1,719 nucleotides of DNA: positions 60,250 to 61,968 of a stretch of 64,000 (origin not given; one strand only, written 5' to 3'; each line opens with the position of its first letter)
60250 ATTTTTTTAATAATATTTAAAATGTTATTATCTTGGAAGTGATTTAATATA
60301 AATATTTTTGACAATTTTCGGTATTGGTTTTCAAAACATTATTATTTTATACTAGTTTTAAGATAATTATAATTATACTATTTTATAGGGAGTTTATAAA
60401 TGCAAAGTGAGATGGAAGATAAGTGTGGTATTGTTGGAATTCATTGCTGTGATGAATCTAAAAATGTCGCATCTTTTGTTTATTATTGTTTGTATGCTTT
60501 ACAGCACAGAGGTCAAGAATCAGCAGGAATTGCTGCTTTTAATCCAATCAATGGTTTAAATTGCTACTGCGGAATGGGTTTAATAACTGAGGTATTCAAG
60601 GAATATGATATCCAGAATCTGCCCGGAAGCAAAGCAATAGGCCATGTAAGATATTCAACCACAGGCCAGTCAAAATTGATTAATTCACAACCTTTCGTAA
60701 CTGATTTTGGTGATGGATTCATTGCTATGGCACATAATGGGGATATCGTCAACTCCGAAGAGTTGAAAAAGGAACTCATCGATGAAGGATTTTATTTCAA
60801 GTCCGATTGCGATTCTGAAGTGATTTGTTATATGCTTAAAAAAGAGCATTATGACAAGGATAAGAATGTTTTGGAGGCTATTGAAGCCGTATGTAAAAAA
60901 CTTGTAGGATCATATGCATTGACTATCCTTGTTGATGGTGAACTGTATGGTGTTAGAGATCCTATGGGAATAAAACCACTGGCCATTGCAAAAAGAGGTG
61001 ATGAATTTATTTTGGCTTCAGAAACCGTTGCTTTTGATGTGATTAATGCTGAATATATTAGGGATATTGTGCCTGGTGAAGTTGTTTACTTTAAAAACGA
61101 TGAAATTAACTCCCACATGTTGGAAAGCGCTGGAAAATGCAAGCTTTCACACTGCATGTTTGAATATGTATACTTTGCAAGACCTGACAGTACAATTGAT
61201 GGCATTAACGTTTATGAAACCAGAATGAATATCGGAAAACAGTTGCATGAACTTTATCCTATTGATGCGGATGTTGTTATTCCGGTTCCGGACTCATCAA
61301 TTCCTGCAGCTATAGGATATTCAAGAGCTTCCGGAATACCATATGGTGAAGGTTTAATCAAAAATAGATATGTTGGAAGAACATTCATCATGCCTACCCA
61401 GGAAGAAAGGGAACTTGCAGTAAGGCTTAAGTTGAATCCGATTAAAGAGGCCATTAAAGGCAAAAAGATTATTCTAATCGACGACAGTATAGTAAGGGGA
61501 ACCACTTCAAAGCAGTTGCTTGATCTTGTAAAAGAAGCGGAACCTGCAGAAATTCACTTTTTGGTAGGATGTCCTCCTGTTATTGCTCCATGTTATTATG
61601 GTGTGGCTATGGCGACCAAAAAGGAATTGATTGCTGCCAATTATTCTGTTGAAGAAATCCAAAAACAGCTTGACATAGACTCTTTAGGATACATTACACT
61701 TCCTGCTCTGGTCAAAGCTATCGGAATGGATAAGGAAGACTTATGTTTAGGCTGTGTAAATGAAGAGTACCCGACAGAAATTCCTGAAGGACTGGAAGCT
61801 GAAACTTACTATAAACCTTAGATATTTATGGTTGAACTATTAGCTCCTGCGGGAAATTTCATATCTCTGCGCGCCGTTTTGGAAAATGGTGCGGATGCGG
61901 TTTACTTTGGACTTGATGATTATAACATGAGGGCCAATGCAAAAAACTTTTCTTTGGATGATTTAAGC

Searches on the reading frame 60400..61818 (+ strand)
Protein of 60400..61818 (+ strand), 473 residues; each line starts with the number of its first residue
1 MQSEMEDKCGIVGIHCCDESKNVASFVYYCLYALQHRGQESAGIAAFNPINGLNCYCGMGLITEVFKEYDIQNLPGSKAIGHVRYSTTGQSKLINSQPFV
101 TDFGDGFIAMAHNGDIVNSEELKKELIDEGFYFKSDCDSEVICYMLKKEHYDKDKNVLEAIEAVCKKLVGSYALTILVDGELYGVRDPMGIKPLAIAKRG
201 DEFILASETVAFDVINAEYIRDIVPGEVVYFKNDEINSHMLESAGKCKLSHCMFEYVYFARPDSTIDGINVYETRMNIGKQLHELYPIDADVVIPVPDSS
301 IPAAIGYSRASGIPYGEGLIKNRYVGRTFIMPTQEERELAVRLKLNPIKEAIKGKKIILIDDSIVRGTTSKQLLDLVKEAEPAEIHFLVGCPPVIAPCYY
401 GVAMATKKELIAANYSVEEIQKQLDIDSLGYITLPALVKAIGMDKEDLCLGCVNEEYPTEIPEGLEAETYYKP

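Call 8: search_protein_families(library=pfam, proteins=[window:60400-61818:+], max_evalue=0.001)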
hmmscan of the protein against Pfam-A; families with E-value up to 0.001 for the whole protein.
window:60400-61818:+ (473 aa): 4 families
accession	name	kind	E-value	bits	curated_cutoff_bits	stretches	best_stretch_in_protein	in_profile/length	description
PF13537.11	GATase_7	-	3.8e-22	79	25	1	95-212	12-121/123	Glutamine amidotransferase domain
PF13522.11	GATase_6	-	9.4e-19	68.2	27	1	77-208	11-130/130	Glutamine amidotransferase domain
PF13230.11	GATase_4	-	6.3e-10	38.9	23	1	62-156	60-150/272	Glutamine amidotransferases class-II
PF00156.33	Pribosyltran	-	2.9e-08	33.6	26.3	1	280-389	20-122/158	Phosphoribosyl transferase domain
